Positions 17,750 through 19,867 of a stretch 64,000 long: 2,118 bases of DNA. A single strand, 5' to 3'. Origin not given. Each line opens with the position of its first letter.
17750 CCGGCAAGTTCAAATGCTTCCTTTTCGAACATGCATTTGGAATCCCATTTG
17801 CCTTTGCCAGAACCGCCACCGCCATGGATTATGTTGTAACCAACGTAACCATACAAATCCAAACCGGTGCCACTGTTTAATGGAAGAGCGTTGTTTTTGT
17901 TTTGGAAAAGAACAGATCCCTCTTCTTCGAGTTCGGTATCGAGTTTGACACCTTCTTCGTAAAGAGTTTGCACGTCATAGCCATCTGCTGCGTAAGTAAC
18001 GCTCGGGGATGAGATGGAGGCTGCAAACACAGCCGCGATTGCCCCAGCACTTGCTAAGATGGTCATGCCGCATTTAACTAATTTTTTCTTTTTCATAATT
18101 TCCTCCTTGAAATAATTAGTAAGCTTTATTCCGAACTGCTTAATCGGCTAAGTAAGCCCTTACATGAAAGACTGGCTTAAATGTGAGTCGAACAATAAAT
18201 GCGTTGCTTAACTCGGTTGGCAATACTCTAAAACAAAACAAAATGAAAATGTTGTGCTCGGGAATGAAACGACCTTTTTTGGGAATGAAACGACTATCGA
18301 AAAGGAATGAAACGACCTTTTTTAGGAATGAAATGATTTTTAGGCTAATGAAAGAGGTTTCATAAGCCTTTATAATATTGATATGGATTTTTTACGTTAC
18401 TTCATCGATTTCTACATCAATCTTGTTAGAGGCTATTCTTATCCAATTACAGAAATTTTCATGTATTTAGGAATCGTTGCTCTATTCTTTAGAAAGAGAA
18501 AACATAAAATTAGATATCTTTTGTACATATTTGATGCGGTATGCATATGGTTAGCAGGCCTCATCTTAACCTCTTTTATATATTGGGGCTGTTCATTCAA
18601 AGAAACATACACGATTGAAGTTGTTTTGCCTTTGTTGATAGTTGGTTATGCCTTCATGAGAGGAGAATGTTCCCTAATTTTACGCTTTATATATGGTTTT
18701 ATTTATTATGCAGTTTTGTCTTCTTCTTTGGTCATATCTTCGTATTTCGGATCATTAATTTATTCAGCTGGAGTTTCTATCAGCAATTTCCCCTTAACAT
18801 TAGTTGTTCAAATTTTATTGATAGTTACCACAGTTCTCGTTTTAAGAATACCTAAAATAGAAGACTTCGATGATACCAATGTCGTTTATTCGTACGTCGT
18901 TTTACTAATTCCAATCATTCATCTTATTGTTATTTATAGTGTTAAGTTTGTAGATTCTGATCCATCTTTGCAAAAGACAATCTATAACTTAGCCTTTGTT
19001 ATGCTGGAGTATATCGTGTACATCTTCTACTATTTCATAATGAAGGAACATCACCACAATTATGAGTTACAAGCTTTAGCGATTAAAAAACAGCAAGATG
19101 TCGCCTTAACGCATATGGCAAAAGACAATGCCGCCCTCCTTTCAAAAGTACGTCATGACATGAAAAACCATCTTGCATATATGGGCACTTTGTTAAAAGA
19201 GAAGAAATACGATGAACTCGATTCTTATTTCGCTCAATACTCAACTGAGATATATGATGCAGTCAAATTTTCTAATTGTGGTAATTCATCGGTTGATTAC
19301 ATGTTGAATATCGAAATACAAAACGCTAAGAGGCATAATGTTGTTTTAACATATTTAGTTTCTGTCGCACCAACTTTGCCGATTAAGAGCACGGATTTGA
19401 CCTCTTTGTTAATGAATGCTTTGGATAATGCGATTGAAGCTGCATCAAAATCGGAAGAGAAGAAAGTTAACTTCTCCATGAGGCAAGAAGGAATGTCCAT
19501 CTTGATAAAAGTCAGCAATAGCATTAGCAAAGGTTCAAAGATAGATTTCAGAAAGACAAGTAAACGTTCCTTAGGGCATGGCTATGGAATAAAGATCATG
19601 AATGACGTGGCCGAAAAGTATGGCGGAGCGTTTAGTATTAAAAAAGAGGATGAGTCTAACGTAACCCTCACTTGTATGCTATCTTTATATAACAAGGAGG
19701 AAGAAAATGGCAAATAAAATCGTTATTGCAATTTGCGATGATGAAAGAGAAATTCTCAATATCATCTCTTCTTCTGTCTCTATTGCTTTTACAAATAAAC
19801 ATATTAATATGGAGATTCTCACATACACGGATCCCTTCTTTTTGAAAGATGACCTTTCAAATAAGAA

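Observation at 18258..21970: Three-gene operon of an Agr/Com-type kinase, a LytTR regulator and a DEDDh exonuclease-fusion protein, behind a tandem 21-22-bp repeat array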

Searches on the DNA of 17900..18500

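Call 64: search_rna_families(source=window, start=17900, end=18500, threshold=evalue, max_evalue=1)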
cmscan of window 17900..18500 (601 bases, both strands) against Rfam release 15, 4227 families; matches with E-value up to 1: 0.
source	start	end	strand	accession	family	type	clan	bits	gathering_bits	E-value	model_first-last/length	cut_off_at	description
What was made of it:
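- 18100..18165 (-): Nearly invariant stretch of the GH3 5' leader, ending in the Shine-Dalgarno sequence AAGGAGG. No Rfam match (call 64).
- Tried and rejected: Rfam on the control region: no family (call 64).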

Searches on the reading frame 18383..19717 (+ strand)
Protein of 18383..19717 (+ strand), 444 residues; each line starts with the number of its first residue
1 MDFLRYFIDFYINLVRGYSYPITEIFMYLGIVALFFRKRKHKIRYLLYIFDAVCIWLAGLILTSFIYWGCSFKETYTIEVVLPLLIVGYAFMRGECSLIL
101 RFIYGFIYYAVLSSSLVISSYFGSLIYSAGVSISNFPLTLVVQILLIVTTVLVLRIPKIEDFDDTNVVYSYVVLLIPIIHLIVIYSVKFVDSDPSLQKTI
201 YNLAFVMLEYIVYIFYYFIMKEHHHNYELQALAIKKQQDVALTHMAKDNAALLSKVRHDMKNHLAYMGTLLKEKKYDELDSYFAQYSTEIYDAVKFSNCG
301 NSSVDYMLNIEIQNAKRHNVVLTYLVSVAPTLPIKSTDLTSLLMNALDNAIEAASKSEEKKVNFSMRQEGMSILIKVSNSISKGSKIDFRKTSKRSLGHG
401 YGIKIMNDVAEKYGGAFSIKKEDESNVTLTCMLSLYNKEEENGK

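Call 3: search_protein_families(library=pfam, proteins=[window:18383-19717:+], max_evalue=0.01)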
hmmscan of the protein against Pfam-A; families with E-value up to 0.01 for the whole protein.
window:18383-19717:+ (444 aa): 3 families
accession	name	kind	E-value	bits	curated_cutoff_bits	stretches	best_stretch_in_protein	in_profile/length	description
PF14501.12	HATPase_c_5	-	1.2e-16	60.9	22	1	334-425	1-94/102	GHKL domain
PF02518.31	HATPase_c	-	7.4e-08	33.2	26.4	1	336-433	3-107/111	Histidine kinase-, DNA gyrase B-, and HSP90-like ATPase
PF14689.11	SPOB_a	-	0.0019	18.2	28.1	1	246-299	9-62/62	Sensor_kinase_SpoOB-type, alpha-helical domain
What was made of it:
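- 18383..19717 (+): HPK10-type membrane histidine kinase of 444 aa. HATPase_c_5 at 1.2e-16 (call 3).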

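Call 6: search_protein_families(library=ncbifam, proteins=[window:18383-19717:+], max_evalue=0.1)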
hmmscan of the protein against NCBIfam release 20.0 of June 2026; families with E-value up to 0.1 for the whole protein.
window:18383-19717:+ (444 aa): 9 families
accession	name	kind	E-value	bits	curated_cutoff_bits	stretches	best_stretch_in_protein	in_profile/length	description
NF008298.1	PRK11086.1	subfamily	3.1e-09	35.8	520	1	253-432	333-522/529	DcuS/MalK family sensor histidine kinase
NF011627.0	PRK15053.1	equivalog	1e-05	24.4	656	1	249-426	338-530/552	sensor histidine kinase DpiB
NF038334.1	malate_HK_MalK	exception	2.8e-05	23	800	1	250-441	330-531/533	malate sensor histidine kinase MalK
NF046015.1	HisKinAgrCStaph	equivalog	0.00063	19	500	1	54-382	26-361/414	quorum-sensing sensor histidine kinase AgrC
NF007688.0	PRK10364.1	equivalog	0.00066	18.5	479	1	303-436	315-452/460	two-component system sensor histidine kinase ZraS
NF008468.0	PRK11360.1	equivalog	0.0013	17.2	646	1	324-441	492-614/616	two-component system sensor histidine kinase AtoS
NF047703.1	slr1658_superfam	superfamily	0.026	13.9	100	0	347-391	74-118/185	slr1658 superfamily regulator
NF046044.1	PnpS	equivalog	0.04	12.9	400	0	303-379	250-324/390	two-component system histidine kinase PnpS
TIGR02966.1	phoR_proteo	equivalog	0.062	12.3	334.2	0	315-376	206-267/333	phosphate regulon sensor histidine kinase PhoR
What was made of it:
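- There is a weak AgrC model hit (E = 6e-4, far below its cutoff; call 6).
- Tried and rejected: No equivalog reached its cutoff for any of the three proteins (call 6).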

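Call 7: search_protein_families(library=padloc, proteins=[window:18383-19717:+], max_evalue=0.1)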
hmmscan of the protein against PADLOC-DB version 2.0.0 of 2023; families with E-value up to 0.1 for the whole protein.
window:18383-19717:+ (444 aa): 0 families

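Call 25: find_homologous_proteins(query=window:18383-19717:+, max_evalue=0.00001)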
Query window:18383-19717:+ (444 aa): 172 proteins with E <= 0.00001 among 4717 candidates; the best 120 are listed.
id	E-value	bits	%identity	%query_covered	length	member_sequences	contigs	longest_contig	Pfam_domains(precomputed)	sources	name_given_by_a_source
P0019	6.6e-286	966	100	100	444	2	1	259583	PF02518.32,PF14501.13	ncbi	-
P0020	2.2e-231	786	79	100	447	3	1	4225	PF02518.32,PF14501.13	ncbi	-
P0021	4.4e-205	700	71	100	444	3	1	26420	PF02518.32,PF14501.13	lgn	-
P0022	4.0e-23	100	34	38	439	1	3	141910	PF02518.32,PF14501.13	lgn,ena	-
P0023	3.3e-20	91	26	68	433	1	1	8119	PF02518.32,PF14501.13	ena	-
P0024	5.9e-20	90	26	68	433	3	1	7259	PF02518.32,PF14501.13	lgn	-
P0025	7.2e-20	90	26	68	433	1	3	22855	PF02518.32,PF14501.13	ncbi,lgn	-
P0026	1.1e-19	89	26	67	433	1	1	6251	PF02518.32,PF14501.13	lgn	-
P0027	1.5e-19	89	26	58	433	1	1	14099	PF02518.32,PF14501.13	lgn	-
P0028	1.1e-17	83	31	40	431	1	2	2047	PF14501.13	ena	-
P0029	9.4e-17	79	25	91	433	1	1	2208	PF02518.32,PF14501.13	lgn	-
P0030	2.4e-16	78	28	46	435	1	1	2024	PF14689.12,PF02518.32,PF14501.13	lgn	-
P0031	2.4e-16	78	28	38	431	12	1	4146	PF02518.32,PF14501.13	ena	-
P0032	1.2e-15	76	30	49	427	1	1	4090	PF02518.32,PF14501.13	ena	-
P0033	1.3e-15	76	24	90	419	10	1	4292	PF02518.32,PF14501.13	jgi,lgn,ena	-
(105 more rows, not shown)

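Call 27: find_encoding_contigs(protein=P0021, flank=10000, max_places=3)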
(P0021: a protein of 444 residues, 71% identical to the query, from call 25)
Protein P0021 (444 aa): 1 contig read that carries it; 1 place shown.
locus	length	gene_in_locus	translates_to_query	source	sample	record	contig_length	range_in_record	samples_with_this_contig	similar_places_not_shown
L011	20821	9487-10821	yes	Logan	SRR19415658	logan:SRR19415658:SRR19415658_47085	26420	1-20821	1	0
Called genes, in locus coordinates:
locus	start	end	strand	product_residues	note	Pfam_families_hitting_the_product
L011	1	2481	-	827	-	?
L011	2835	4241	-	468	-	-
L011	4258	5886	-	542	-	-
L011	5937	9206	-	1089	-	PF01915:Glyco_hydro_3_C, PF14310:Fn3-like, PF00933:Glyco_hydro_3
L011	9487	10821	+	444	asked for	PF02518:HATPase_c (weak), PF14501:HATPase_c_5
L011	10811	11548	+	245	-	PF00072:Response_reg, PF04397:LytTR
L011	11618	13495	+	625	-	PF04851:ResIII (faint), PF09848:SLFN-g3_helicase, PF13401:AAA_22 (weak)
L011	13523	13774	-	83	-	PF04221:RelB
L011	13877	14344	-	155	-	-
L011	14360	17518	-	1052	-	PF01915:Glyco_hydro_3_C, PF14310:Fn3-like, PF00933:Glyco_hydro_3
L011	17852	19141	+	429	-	PF14501:HATPase_c_5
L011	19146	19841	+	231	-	PF00072:Response_reg, PF04397:LytTR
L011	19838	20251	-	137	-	PF12957:DUF3846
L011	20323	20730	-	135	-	-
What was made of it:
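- The kinase orthologue in L011 has no exonuclease neighbour (call 27).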

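Call 38: find_related_loci(query=A2, collection=genome_contigs, flank=10000)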
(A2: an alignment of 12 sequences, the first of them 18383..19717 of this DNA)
Query A2 (444 aa) in genome_contigs; peptide patterns used: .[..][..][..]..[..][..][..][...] (x = any residue, [..] = any of these).
599 stretches matched a pattern (row limit reached: there are more); 518 encode a relative of the query (tblastn E <= 1e-3); the best 80 are kept; 80 distinct loci.
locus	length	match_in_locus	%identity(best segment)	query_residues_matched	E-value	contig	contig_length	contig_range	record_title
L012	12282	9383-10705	29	4-435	4e-45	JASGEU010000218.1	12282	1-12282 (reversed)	MAG: Mobilitalea sp. isolate 7M009 JMF-2106-05-0007A.bin.9_217, whole genome shotgun sequence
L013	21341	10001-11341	27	2-432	3e-40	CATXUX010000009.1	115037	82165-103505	MAG TPA_asm: uncultured Lachnospiraceae bacterium isolate ERR9492500_bin.4_MetaWRAP_v1.3_MAG genome assembly, contig: ER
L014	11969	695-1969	28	31-442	7e-35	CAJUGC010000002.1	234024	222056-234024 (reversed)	MAG TPA_asm: uncultured Christensenella sp. isolate MGBC137892 genome assembly, contig: MGBC137892.2, whole genome shotg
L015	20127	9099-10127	26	98-423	4e-27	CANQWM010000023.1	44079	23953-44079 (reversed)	MAG: uncultured Acetatifactor sp. isolate Lapin-012__bin95 genome assembly, contig: Lapin-012__NODE_1472_length_44079_co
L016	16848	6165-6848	32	214-439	1e-26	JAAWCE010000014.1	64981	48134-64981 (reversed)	MAG: Lachnospiraceae bacterium isolate ABMPRH_256_1 k141_1533180, whole genome shotgun sequence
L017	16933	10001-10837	29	137-423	3e-26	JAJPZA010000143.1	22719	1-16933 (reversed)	MAG: Clostridia bacterium isolate AH.B6_2 NODE_115_length_22719_cov_13.363175, whole genome shotgun sequence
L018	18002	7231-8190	26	103-436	2e-25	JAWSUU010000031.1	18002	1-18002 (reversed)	MAG: Bacillota bacterium isolate B4G8H2-03 NODE_31_length_18002_cov_3.749512, whole genome shotgun sequence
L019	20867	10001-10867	25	140-424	2e-24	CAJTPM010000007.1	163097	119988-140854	MAG TPA_asm: uncultured Lachnospiraceae bacterium isolate MGBC108016 genome assembly, contig: MGBC108016.7, whole genome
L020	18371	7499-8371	26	139-423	5e-23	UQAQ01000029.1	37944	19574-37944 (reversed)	uncultured Roseburia sp. isolate UMGS89 genome assembly, contig: NODE_1111_length_37944_cov_14.451290, whole genome shot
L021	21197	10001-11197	22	61-424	5e-23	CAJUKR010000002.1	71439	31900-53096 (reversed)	MAG TPA_asm: uncultured Christensenellaceae bacterium isolate MGBC160026 genome assembly, contig: MGBC160026.2, whole ge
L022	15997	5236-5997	27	140-423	3e-22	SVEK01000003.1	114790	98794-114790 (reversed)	MAG: Lachnospiraceae bacterium isolate SIG304 NODE_3917_length_114790_cov_3.595606, whole genome shotgun sequence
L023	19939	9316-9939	27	228-433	4e-22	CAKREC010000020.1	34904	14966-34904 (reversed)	MAG: uncultured Eubacterium sp. isolate REFINED_METABAT215_TOP10_CONTIGS_1500_ASSEMBLY_K77_MERGED__Hadza_MoBio_hadza-I-L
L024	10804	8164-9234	22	95-443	7e-22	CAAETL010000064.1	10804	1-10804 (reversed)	MAG TPA_asm: uncultured Oscillospiraceae bacterium, isolate HGM13182, WGS project CAAETL010000000 data, contig: ERS60856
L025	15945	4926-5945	30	107-444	2e-21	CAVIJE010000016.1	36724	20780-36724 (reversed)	Sodaliphilus sp. isolate H07676-L1_cleanbin_000035 genome assembly, contig: Spades_H07676-L1_contig_812, whole genome sh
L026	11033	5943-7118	24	71-428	6e-21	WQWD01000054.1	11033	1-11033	MAG: Treponema sp. isolate Emb289P1bin65 Ga0123355_10018601, whole genome shotgun sequence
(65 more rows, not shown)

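Call 82: search_protein_families(library=pfam, proteins=[L012:6797-9118:+, L013:12279-15317:+, L013:15714-17111:+, L013:17292-18878:+, L014:2907-3539:+, L014:3595-6495:+, L014:6524-7666:+, L017:12250-15609:+, L013:6020-9814:+], max_evalue=0.001)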
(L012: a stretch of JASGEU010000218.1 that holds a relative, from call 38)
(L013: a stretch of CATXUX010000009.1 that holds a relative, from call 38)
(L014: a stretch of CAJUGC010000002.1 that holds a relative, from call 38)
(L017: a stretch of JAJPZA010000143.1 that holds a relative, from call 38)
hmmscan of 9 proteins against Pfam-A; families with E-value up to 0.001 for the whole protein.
L012:6797-9118:+ (773 aa): 2 families
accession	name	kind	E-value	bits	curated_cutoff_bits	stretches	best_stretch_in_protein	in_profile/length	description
PF00041.27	fn3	-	1.1e-05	25.9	25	1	685-755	4-70/84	Fibronectin type III domain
PF25814.1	fn3_SORL1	-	0.00063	20.2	27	0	682-753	3-71/90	SORL1-like, fn3 domain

L013:12279-15317:+ (1012 aa): 3 families
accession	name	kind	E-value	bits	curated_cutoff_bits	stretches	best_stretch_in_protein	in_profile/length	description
PF01915.27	Glyco_hydro_3_C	-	5.7e-23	82.4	31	1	113-385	1-200/200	Glycosyl hydrolase family 3 C-terminal domain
PF00933.27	Glyco_hydro_3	-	5.4e-16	59.4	27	1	733-900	90-269/316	Glycosyl hydrolase family 3 N terminal domain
PF14310.12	Fn3-like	-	3.3e-09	37.2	25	1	465-542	1-70/71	Fibronectin type III-like domain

L013:15714-17111:+ (465 aa): 0 families

L013:17292-18878:+ (528 aa): 1 family
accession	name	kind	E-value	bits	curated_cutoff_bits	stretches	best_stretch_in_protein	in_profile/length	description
PF00496.27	SBP_bac_5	-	3.1e-68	231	32.4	1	86-444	1-363/368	Bacterial extracellular solute-binding proteins, family 5 Middle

L014:2907-3539:+ (210 aa): 1 family
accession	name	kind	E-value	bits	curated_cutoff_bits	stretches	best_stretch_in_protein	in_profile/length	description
PF07907.16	YibE_F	-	1.7e-05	25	27.2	1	62-182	26-144/241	YibE/F-like protein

L014:3595-6495:+ (966 aa): 3 families
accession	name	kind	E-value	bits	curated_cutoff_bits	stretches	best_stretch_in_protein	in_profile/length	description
PF00933.27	Glyco_hydro_3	-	2.5e-15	57.2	27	1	675-861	87-254/316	Glycosyl hydrolase family 3 N terminal domain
PF01915.27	Glyco_hydro_3_C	-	3.2e-15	57.1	31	1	94-302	1-184/200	Glycosyl hydrolase family 3 C-terminal domain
PF14310.12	Fn3-like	-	3e-09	37.3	25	1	411-481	2-68/71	Fibronectin type III-like domain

L014:6524-7666:+ (380 aa): 0 families

L017:12250-15609:+ (1119 aa): 3 families
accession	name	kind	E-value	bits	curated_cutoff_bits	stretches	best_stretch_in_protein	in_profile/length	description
PF01915.27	Glyco_hydro_3_C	-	1.2e-17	65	31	1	64-338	2-200/200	Glycosyl hydrolase family 3 C-terminal domain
PF00933.27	Glyco_hydro_3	-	2.2e-15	57.3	27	1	761-948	62-253/316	Glycosyl hydrolase family 3 N terminal domain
PF14310.12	Fn3-like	-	6.9e-09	36.1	25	1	423-476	2-52/71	Fibronectin type III-like domain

L013:6020-9814:+ (1264 aa): 6 families
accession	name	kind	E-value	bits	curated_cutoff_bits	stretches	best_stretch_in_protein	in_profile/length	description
PF04997.17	RNA_pol_Rpb1_1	-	2.6e-89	300.1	39.7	1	14-339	4-312/312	RNA polymerase Rpb1, domain 1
PF04998.22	RNA_pol_Rpb1_5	-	1.5e-62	211.9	28.5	1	755-1125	1-265/267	RNA polymerase Rpb1, domain 5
PF00623.25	RNA_pol_Rpb1_2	-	2.3e-39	135.8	25.3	2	385-481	68-164/166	RNA polymerase Rpb1, domain 2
PF04983.23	RNA_pol_Rpb1_3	-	1.8e-28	99.9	28.9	1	486-648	1-162/162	RNA polymerase Rpb1, domain 3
PF05000.22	RNA_pol_Rpb1_4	-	4e-17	62.5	24.8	1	677-753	1-107/107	RNA polymerase Rpb1, domain 4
PF21668.3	RPOC_hybrid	-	0.00048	20.3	27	0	964-1024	8-70/102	DNA-directed RNA polymerase subunit beta', hybrid domain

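Call 90: search_protein_families(library=pfam, proteins=[L011:13877-14344:-, L011:11618-13495:+], max_evalue=0.001)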
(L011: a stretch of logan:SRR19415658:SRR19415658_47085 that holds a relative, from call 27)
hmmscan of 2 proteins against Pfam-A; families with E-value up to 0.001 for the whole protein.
L011:13877-14344:- (155 aa): 0 families

L011:11618-13495:+ (625 aa): 7 families
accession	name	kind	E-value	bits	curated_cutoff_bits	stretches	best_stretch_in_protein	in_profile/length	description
PF09848.15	SLFN-g3_helicase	-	4.3e-91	306.3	24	1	267-608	1-354/354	Schlafen group 3, DNA/RNA helicase domain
PF13401.12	AAA_22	-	1.6e-07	32.1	27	1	266-362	4-103/130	AAA domain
PF04851.21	ResIII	-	4.5e-07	30.4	22.5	0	337-375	119-152/164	Type III restriction enzyme, res subunit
PF20720.3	nSTAND3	-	0.00012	22.3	27.2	1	265-303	15-52/155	Novel STAND NTPase 3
PF07088.17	GvpD_P-loop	-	0.00031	21.1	24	1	260-357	3-99/189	GvpD gas vesicle protein, P-loop domain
PF24883.2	NPHP3_N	-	0.00085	20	24.8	0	257-301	11-56/164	Nephrocystin 3, N-terminal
PF00004.35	AAA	-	0.00098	20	21.2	0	271-379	2-90/131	ATPase family associated with various cellular activities (AAA)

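Call 98: find_related_loci(query=window:18383-19717:+, collection=metagenome_contigs, flank=6000)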
Query window:18383-19717:+ (444 aa) in metagenome_contigs; peptide patterns used: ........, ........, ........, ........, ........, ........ (x = any residue, [..] = any of these).
238 stretches matched a pattern, but none encodes a relative of the query by tblastn (E <= 1e-3).
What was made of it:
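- Tried and rejected: Metagenome-contig scan with the kinase: no relatives found (call 98).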
